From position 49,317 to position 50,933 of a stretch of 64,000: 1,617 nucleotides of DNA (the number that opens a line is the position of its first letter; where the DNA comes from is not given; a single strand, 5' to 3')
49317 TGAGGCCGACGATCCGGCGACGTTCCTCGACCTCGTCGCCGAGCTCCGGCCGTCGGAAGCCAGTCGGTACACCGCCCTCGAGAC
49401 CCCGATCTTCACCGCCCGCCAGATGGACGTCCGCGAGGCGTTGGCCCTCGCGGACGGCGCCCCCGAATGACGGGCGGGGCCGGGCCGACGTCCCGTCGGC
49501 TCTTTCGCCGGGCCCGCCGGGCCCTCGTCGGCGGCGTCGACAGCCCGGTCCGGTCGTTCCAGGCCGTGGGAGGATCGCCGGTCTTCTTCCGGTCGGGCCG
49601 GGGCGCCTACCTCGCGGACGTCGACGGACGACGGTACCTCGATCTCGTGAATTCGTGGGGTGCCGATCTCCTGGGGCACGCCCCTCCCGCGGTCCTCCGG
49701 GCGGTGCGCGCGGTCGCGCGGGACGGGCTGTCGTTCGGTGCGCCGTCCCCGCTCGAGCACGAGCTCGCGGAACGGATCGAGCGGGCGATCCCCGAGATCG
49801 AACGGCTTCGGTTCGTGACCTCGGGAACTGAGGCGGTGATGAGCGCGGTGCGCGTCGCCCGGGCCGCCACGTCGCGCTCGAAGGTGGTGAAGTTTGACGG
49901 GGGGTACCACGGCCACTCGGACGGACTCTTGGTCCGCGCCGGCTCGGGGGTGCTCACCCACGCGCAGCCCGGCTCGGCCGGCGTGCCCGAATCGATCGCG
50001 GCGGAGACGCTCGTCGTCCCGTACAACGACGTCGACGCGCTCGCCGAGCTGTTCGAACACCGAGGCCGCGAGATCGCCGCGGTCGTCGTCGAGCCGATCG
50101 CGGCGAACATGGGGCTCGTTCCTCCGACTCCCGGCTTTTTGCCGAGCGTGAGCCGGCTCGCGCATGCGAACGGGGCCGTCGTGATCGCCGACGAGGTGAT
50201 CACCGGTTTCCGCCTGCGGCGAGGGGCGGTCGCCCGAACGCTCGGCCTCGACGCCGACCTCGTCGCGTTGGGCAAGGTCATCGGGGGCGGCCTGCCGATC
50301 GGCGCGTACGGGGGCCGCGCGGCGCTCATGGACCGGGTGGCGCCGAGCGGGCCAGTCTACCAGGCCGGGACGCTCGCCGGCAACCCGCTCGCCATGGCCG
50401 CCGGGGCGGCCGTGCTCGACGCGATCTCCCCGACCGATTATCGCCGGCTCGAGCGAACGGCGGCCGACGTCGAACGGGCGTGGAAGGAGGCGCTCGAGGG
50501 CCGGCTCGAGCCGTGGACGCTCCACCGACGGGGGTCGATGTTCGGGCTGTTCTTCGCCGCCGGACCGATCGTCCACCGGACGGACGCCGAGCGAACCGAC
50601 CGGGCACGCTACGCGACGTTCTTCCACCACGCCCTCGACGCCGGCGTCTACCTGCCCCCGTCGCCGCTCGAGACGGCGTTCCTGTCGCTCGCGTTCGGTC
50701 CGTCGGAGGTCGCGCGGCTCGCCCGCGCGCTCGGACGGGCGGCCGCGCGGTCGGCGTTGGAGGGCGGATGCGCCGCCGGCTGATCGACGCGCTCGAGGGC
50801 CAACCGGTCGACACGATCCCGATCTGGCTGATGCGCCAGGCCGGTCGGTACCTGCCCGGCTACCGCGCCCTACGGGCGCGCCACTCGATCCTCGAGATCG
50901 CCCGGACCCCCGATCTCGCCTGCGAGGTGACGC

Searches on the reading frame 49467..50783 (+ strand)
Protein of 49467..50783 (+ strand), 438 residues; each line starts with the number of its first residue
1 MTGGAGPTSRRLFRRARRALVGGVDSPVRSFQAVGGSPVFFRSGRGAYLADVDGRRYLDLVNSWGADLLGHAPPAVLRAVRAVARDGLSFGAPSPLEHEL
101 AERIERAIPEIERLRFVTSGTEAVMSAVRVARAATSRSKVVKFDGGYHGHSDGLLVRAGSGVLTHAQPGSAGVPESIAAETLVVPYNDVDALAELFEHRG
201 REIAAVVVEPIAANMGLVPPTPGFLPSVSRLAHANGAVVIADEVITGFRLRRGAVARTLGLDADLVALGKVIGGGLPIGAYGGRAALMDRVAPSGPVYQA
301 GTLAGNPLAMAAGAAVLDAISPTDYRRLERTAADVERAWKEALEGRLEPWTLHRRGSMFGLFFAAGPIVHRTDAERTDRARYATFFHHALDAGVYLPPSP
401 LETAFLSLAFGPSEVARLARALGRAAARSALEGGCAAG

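Call 82: search_protein_families(library=ncbifam, proteins=[window:49467-50783:+], max_evalue=1e-10)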
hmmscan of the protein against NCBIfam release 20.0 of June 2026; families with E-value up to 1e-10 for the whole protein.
window:49467-50783:+ (438 aa): 66 families (the best 25 are shown)
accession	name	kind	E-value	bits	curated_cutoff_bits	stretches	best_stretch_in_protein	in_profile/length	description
NF000818.0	PRK00062.1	subfamily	3.1e-163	543.5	398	1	8-427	5-425/429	glutamate-1-semialdehyde 2,1-aminomutase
TIGR00713.1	hemL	equivalog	6.8e-151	502.7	527.3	1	9-421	2-415/423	glutamate-1-semialdehyde 2,1-aminomutase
NF009055.0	PRK12389.1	equivalog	1.7e-141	471.8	637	1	8-426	5-425/431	glutamate-1-semialdehyde 2,1-aminomutase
NF001864.0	PRK00615.1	equivalog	8.6e-93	311.2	706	1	11-411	9-411/433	glutamate-1-semialdehyde aminotransferase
NF041362.1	GntE_guanitoxin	equivalog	1.1e-74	251.5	525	1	8-414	7-421/426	guanitoxin biosynthesis PLP-dependent transaminase GntE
NF005453.0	PRK07046.1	subfamily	1.8e-63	214.7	425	1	6-396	27-419/453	transaminase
NF004856.0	PRK06209.1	equivalog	1.3e-48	165.6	486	1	14-290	16-281/450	glutamate-1-semialdehyde 2,1-aminomutase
NF002874.0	PRK03244.1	equivalog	2e-43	148.7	457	1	35-357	23-333/399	acetylornithine transaminase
NF004714.0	PRK06058.1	subfamily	3.5e-43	147.9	639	2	201-344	222-360/447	4-aminobutyrate--2-oxoglutarate transaminase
TIGR00707.1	argD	subfamily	2.2e-42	145.3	410.05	1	33-364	5-330/381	acetylornithine/succinylornithine family transaminase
NF053554.1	prodigi_MAP_PigE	equivalog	3.2e-41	141.6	850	1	28-349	391-709/837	prodigiosin MAP biosynthesis aminotransferase PigE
TIGR00700.1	GABAtrnsam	equivalog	6e-41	140.4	506.65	1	37-342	15-332/420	4-aminobutyrate--2-oxoglutarate transaminase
NF049976.1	AmadipTransam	equivalog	4.4e-40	137.9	650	1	38-400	15-382/416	2-aminoadipate transaminase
NF004426.0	PRK05769.1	equivalog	1.6e-39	136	552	1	37-366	36-378/441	acetyl ornithine aminotransferase family protein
NF005692.0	PRK07495.1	equivalog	1.9e-39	135.5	724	1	45-324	30-318/425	4-aminobutyrate--2-oxoglutarate transaminase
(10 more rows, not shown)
